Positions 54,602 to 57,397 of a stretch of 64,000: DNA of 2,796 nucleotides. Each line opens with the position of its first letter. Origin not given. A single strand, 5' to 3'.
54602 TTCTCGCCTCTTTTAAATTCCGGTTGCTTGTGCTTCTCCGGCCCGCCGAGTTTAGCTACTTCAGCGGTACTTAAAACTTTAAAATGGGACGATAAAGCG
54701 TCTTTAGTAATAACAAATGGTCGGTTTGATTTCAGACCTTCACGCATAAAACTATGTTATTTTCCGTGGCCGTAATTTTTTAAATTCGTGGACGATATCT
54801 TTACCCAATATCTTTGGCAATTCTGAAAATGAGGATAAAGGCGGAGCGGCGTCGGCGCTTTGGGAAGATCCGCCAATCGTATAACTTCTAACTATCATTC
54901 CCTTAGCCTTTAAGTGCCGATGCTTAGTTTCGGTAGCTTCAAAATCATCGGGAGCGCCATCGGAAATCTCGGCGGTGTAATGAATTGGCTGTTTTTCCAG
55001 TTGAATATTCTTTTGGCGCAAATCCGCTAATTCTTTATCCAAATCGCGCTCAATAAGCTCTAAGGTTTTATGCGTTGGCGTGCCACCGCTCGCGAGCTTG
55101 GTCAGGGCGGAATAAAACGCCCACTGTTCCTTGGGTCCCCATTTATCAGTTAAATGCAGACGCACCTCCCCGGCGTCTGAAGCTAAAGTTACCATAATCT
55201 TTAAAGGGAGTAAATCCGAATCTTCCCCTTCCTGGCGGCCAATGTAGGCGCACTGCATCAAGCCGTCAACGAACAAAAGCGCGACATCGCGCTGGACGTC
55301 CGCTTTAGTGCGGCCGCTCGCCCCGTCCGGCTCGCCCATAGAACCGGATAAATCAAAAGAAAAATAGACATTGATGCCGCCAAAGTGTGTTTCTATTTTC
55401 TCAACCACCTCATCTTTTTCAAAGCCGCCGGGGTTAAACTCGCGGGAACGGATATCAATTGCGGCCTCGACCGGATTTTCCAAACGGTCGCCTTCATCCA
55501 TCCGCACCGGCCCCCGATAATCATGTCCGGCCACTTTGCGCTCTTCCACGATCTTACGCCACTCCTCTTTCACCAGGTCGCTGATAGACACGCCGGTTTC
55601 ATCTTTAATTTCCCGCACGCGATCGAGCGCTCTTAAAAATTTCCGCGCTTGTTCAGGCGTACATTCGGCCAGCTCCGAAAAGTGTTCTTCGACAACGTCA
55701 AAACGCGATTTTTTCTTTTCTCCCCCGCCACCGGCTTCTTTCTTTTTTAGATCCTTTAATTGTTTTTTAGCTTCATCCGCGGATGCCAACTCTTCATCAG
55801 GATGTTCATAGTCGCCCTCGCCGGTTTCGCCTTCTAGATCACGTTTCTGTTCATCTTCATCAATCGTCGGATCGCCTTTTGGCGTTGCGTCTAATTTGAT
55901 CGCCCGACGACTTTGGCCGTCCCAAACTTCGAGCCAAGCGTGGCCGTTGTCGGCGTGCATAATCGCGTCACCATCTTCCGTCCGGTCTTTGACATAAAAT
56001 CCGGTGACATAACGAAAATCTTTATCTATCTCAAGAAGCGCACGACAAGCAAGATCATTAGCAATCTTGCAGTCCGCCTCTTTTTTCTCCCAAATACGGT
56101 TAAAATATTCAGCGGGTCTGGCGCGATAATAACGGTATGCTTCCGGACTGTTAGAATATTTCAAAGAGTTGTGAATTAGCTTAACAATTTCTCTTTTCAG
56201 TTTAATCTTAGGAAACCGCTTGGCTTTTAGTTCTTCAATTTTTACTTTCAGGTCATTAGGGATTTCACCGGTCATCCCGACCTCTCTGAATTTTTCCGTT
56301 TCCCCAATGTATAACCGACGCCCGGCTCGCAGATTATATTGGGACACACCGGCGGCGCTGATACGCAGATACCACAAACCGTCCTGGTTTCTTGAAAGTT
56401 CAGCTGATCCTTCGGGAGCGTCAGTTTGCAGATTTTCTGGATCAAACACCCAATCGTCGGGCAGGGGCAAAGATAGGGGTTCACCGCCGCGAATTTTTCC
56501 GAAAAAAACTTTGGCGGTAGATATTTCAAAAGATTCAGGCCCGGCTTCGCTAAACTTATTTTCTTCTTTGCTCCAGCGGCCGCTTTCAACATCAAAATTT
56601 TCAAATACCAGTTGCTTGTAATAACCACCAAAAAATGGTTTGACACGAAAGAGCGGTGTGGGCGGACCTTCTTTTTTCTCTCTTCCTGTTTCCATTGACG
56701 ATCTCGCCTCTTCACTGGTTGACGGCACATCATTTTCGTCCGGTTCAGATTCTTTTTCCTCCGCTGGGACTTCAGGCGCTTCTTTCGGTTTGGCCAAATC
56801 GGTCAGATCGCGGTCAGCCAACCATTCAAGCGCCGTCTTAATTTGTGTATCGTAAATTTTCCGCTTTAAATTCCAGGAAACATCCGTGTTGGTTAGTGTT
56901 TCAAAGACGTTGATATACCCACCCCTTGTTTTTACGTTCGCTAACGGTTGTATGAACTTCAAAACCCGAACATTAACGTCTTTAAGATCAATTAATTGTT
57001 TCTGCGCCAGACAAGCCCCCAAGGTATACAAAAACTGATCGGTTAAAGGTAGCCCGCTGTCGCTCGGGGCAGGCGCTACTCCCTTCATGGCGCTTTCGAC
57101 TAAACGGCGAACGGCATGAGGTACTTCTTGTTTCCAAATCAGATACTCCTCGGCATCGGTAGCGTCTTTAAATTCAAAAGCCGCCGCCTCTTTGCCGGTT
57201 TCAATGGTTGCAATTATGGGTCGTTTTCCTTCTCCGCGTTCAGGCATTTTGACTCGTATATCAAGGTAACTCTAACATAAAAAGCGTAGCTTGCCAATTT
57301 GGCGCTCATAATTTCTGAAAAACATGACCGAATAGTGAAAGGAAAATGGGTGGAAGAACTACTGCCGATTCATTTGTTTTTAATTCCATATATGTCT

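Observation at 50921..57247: MoxR-type AAA+ / vWA / transglutaminase three-gene module whose sensor-like C-terminal domains are DGR targets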

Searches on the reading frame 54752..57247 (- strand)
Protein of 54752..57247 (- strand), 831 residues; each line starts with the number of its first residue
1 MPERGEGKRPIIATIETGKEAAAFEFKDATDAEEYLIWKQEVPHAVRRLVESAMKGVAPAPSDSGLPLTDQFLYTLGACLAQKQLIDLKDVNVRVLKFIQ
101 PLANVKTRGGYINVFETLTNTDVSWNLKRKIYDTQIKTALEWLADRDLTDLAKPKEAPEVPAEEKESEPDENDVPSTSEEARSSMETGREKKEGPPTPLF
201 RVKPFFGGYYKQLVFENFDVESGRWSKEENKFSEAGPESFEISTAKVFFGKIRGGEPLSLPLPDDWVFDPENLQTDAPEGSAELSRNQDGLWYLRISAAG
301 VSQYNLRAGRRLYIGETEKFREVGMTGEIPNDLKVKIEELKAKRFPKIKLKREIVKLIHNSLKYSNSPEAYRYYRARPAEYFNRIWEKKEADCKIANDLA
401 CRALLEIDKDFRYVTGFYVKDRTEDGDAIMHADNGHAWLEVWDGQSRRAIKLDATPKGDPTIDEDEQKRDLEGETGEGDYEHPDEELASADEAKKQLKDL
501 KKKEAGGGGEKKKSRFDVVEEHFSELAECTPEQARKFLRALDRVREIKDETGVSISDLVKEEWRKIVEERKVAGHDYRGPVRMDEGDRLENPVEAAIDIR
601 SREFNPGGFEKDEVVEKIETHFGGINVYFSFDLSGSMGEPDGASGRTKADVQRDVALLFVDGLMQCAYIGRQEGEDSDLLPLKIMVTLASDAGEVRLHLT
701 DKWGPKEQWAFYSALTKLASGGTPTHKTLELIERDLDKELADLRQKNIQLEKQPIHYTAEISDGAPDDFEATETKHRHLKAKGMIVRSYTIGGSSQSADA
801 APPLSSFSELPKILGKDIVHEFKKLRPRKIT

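Call 5: search_protein_families(library=pfam, proteins=[window:54752-57247:-], max_evalue=0.1)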
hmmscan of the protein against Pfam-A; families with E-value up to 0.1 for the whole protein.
window:54752-57247:- (831 aa): 1 family
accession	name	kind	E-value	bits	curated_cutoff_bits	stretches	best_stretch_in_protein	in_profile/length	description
PF01841.26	Transglut_core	-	9.9e-06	26.2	23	1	352-443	19-98/108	Transglutaminase-like superfamily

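Call 6: search_protein_families(library=ncbifam, proteins=[window:54752-57247:-], max_evalue=0.1)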
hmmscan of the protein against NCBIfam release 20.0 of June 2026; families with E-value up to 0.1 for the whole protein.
window:54752-57247:- (831 aa): 1 family
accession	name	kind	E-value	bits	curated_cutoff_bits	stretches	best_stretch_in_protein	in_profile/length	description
NF011550.0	PRK14981.1-1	equivalog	0.019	15.7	159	1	483-562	8-87/118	RNA polymerase Rpb4 family protein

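Call 13: find_encoding_contigs(protein=window:54752-57247:-, flank=10000, max_places=6)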
Protein window:54752-57247:- (831 aa): no gene with exactly this product is on record in the collection.

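Call 21: find_homologous_proteins(query=window:54752-57247:-)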
Query window:54752-57247:- (831 aa): 90 proteins with E <= 0.001 among 8000 candidates.
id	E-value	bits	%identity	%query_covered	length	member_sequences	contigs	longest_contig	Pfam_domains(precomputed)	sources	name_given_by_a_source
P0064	0.0e+0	1889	100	100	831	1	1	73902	PF01841.26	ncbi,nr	ncbi:MAG: hypothetical protein HW383_133 [Candidatus Magasanikbacteria bacterium]|nr:hypothetical pr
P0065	0.0e+0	1590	83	100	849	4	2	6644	PF01841.26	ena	-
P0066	0.0e+0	1250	66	100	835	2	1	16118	PF01841.26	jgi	jgi:hypothetical protein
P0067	0.0e+0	1178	63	100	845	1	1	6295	PF01841.26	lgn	-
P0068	0.0e+0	1104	60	97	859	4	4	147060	-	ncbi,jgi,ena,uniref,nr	ncbi:MAG: hypothetical protein A3B86_00290 [Candidatus Yanofskybacteria bacterium RIFCSPHIGHO2_02_FU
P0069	0.0e+0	1099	60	97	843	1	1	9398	PF01841.26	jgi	-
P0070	0.0e+0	1095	59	97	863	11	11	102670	-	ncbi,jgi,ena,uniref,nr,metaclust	ncbi:MAG: hypothetical protein A3J47_01095 [Candidatus Yanofskybacteria bacterium RIFCSPHIGHO2_02_FU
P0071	0.0e+0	1092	60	97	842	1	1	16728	-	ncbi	-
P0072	0.0e+0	1090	59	97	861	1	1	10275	-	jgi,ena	-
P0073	0.0e+0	1087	59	97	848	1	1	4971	-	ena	-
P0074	0.0e+0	1084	60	99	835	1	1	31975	-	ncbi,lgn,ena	-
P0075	0.0e+0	1082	59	97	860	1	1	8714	-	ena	-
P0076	0.0e+0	1078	59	100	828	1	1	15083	PF01841.26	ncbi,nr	ncbi:MAG: hypothetical protein NUV82_03615 [Candidatus Komeilibacteria bacterium]|nr:hypothetical pr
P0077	0.0e+0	1078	59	100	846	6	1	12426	-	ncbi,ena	-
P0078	0.0e+0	1076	59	97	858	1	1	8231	-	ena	-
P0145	8.8e-100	353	29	91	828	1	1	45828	PF01841.26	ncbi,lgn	ncbi:MAG: transglutaminase domain-containing protein [Candidatus Magasanikbacteria bacterium]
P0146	2.5e-93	332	31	92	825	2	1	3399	PF00092.35,PF01841.26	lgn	-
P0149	2.4e-86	309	31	89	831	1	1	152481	PF01841.26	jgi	jgi:hypothetical protein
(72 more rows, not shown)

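Call 39: search_solved_structures(query=A3, max_evalue=1, show_alignments=2)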
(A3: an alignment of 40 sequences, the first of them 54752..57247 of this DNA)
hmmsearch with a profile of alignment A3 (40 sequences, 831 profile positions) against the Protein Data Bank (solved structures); distinct sequences matched with E-value up to 1: 11.
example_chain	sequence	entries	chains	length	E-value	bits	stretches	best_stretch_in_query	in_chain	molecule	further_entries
4cn8_A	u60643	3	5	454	0.00058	21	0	754-812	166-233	PROXIMAL THREAD MATRIX PROTEIN 1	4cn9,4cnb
6g49_A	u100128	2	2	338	0.0017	19.5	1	399-456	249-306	Protein-glutamine gamma-glutamyltransferase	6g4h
4f1j_A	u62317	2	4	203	0.04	14.9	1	749-792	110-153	Thrombospondin related anonymous protein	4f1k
4hql_A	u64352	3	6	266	0.045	14.8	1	740-792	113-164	Sporozoite surface protein 2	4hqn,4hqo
4hqk_A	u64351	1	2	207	0.08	14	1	749-792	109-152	Thrombospondin-related anonymous protein, TRAP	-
1x3l_A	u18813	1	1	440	0.1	13.6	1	22-76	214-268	hypothetical protein PH0495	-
4hqf_A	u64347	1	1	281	0.13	13.2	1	749-792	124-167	Thrombospondin-related anonymous protein, TRAP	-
9fw7_A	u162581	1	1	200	0.19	12.7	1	16-161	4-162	Retroaldolase 32 (RAD32)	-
3n2n_F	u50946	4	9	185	0.66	10.9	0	619-635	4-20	Anthrax toxin receptor 1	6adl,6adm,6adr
8zmn_A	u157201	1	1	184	0.84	10.6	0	619-635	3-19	Anthrax toxin receptor 1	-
4ds1_A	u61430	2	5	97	0.9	10.5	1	315-367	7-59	Dynein light chain 1, cytoplasmic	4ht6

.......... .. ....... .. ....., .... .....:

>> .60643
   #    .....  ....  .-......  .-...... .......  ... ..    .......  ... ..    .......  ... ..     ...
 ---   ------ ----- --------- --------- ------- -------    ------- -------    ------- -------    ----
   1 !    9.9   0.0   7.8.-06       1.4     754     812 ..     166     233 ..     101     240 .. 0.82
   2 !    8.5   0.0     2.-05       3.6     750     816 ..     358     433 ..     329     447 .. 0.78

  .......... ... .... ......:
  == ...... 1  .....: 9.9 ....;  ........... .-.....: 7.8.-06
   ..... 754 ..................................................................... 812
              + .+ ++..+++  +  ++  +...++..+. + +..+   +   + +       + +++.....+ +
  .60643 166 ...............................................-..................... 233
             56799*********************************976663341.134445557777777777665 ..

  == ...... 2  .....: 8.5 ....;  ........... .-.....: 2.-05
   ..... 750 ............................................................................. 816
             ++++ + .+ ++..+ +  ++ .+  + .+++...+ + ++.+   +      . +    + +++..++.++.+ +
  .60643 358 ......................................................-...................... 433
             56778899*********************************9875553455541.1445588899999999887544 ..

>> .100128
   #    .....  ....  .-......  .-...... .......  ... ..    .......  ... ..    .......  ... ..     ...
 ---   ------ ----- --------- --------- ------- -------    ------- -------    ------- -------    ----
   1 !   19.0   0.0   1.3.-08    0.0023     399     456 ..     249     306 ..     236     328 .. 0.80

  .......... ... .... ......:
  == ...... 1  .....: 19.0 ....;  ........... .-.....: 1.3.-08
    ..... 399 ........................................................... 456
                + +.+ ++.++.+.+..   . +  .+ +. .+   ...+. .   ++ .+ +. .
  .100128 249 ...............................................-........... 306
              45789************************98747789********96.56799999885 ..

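Call 56: predict_structure(alignment_id=A3)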
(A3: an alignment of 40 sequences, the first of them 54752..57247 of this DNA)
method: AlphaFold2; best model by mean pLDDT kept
length: 831 residues; sequences in the alignment: 40
mean_pLDDT: 81.5   pTM: 0.55
mean pLDDT of the five models: 81.5, 80.4, 78.7, 78.5, 78.1
residues with pLDDT >= 90: 287; 70-90: 404; 50-70: 86; < 50: 54
segments of 3 or more residues with pLDDT < 50: 1-20, 157-168, 474-482, 507-515
pLDDT, mean of each block of 10 residues (from residue 1): 30 36 74 87 87 83 82 92 89 91 85 91 89 91 91 62 46 81 78 76 92 94 91 87 90 93 92 90 93 93 93 76 89 95 89 94 93 93 95 95 93 93 89 91 85 89 81 46 66 83 57 55 83 84 77 72 61 62 85 87 85 65 78 86 83 84 72 57 86 86 85 79 88 92 82 84 86 91 89 81 82 76 62 42
secondary structure, 60 per line:
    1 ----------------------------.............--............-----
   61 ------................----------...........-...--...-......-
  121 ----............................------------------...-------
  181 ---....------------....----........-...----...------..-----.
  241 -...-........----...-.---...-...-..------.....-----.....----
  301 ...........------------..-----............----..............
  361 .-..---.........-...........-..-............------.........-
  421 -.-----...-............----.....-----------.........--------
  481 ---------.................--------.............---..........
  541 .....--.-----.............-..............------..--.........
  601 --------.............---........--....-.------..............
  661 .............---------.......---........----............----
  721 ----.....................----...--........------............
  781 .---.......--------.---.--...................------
elements in order (helices of 4 or more, strands of 3 or more residues): H29-41 H44-55 H67-82 H93-103 E105-107 E110-112 H114-119 H125-152 H184-187 E200-203 E208-215 E217-219 E224-226 E246-253 E258-260 E266-268 E282-286 E292-296 E301-311 H331-342 H347-361 H368-376 H378-388 H393-404 E411-419 E428-430 E435-443 E448-452 H464-472 H490-506 H515-527 H531-545 H555-566 E568-581 H592-600 E609-621 E625-632 H635-638 H648-673 E683-689 E693-700 H705-716 H725-745 E755-762 H769-781 E785-791 H807-825

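Call 60: fold_search(model_id=the predicted structure, library=pdb)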
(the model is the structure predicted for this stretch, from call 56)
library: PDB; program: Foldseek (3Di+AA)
matches with E <= 10: 813; with E <= 0.001: 271
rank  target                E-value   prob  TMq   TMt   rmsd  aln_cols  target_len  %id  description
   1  6g49                  1.5e-09  1.00  0.24  0.61   5.9       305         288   17  Crystal structure of the periplasmic domain of TgpA from Pseudomonas aeruginosa (released 2019-04-10)
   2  6g4h                  1.8e-09  1.00  0.23  0.60   5.9       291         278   18  Crystal structure of the periplasmic domain of TgpA from Pseudomonas aeruginosa bound to ethylmercury (released 2019-04-10)
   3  4wfq                  4.6e-08  1.00  0.17  0.65   4.9       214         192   10  Crystal structure of TFIIH subunit (released 2015-02-18)
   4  4f1j_A                7.4e-08  1.00  0.17  0.61   5.1       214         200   16  Crystal structure of the MG2+ loaded VWA domain of plasmodium falciparum trap protein (released 2013-01-30)
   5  7o4i_6                7.8e-08  1.00  0.18  0.39   4.4       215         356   10  Yeast RNA polymerase II transcription pre-initiation complex with initial transcription bubble (released 2021-06-16)
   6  7o4l_6                1.3e-07  1.00  0.17  0.36   4.7       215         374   10  Yeast TFIIH in the expanded state within the pre-initiation complex (released 2021-06-16)
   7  4hqk_B                1.6e-07  1.00  0.17  0.61   5.2       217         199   16  Crystal structure of Plasmodium falciparum TRAP, P4212 form (released 2012-12-26)
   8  9pd4_E                1.7e-07  1.00  0.17  0.40   4.6       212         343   13  NER dual incision complex - DuIM (released 2026-02-18)
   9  7o4k_6                1.7e-07  1.00  0.17  0.37   5.0       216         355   10  Yeast TFIIH in the contracted state within the pre-initiation complex (released 2021-06-16)
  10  7k01_6                3.7e-07  1.00  0.17  0.38   5.0       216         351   11  Structure of TFIIH in TFIIH/Rad4-Rad23-Rad33 DNA opening complex (released 2021-07-28)
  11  9pd5_E                4.6e-07  1.00  0.18  0.37   4.8       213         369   13  NER dual incision complex - NoF (released 2026-02-18)
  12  5oqj_6                5.4e-07  1.00  0.17  0.39   4.9       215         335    9  STRUCTURE OF YEAST TRANSCRIPTION PRE-INITIATION COMPLEX WITH TFIIH (released 2018-04-25)
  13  9pd3_E                5.7e-07  1.00  0.17  0.39   5.2       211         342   13  NER dual incision complex - DuIS (released 2026-02-18)
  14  7zs9_6                5.7e-07  1.00  0.16  0.33   5.4       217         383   12  Yeast RNA polymerase II transcription pre-initiation complex with the +1 nucleosome (complex A) (released 2022-11-16)
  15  8ebt_E                6.3e-07  1.00  0.17  0.36   4.3       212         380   13  XPA repositioning Core7 of TFIIH relative to XPC-DNA lesion (Cy5) (released 2023-04-19)
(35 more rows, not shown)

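Call 64: search_protein_families(library=padloc, proteins=[window:54752-57247:-], max_evalue=0.01)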
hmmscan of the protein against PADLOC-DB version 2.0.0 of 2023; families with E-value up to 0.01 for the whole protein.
window:54752-57247:- (831 aa): 0 families

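Call 72: find_encoding_contigs(protein=P0149, flank=9000, max_places=1)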
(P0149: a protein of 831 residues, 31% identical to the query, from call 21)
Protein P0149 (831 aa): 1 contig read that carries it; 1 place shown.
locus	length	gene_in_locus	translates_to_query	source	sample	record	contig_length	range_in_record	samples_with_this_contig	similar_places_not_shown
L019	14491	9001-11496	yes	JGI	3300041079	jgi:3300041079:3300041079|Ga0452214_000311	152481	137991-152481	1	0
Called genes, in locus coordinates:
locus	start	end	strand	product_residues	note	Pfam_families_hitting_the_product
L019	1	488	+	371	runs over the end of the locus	PF13433:Peripla_BP_5, PF13458:Peripla_BP_6, PF01094:ANF_receptor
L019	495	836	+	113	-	PF00572:Ribosomal_L13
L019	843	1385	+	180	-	PF00380:Ribosomal_S9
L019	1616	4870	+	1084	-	PF04563:RNA_pol_Rpb2_1, PF04561:RNA_pol_Rpb2_2, PF04565:RNA_pol_Rpb2_3, PF10385:RNA_pol_Rpb2_45, PF00562:RNA_pol_Rpb2_6, PF04560:RNA_pol_Rpb2_7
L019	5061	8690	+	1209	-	PF04997:RNA_pol_Rpb1_1, PF00623:RNA_pol_Rpb1_2, PF04983:RNA_pol_Rpb1_3, PF05000:RNA_pol_Rpb1_4, PF04998:RNA_pol_Rpb1_5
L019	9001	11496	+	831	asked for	PF01841:Transglut_core (weak)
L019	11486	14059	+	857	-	PF07728:AAA_5 (weak)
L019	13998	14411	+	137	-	-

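Call 73: find_encoding_contigs(protein=P0145, flank=9000, max_places=1)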
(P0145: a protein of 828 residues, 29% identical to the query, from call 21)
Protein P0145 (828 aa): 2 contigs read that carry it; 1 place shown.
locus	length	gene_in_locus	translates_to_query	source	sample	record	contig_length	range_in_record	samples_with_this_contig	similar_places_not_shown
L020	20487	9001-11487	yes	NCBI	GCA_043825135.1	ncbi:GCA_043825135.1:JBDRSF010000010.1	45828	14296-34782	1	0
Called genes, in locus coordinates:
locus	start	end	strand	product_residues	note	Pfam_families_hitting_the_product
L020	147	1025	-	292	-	PF02498:Bro-N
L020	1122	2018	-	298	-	PF01435:Peptidase_M48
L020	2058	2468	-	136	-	PF13366:PDDEXK_3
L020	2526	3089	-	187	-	PF04011:LemA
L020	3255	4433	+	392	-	PF02163:Peptidase_M50, PF13180:PDZ_2, PF17820:PDZ_6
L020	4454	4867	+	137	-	-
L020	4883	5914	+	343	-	PF02912:Phe_tRNA-synt_N, PF01409:tRNA-synt_2d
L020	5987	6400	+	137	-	PF13366:PDDEXK_3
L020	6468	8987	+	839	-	PF01588:tRNA_bind, PF03483:B3_4, PF03484:B5, PF17759:tRNA_synthFbeta, PF03147:FDX-ACB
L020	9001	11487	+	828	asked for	PF01841:Transglut_core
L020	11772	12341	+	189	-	-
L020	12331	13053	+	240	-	PF08843:AbiEii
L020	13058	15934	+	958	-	PF07728:AAA_5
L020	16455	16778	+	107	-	-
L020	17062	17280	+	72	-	-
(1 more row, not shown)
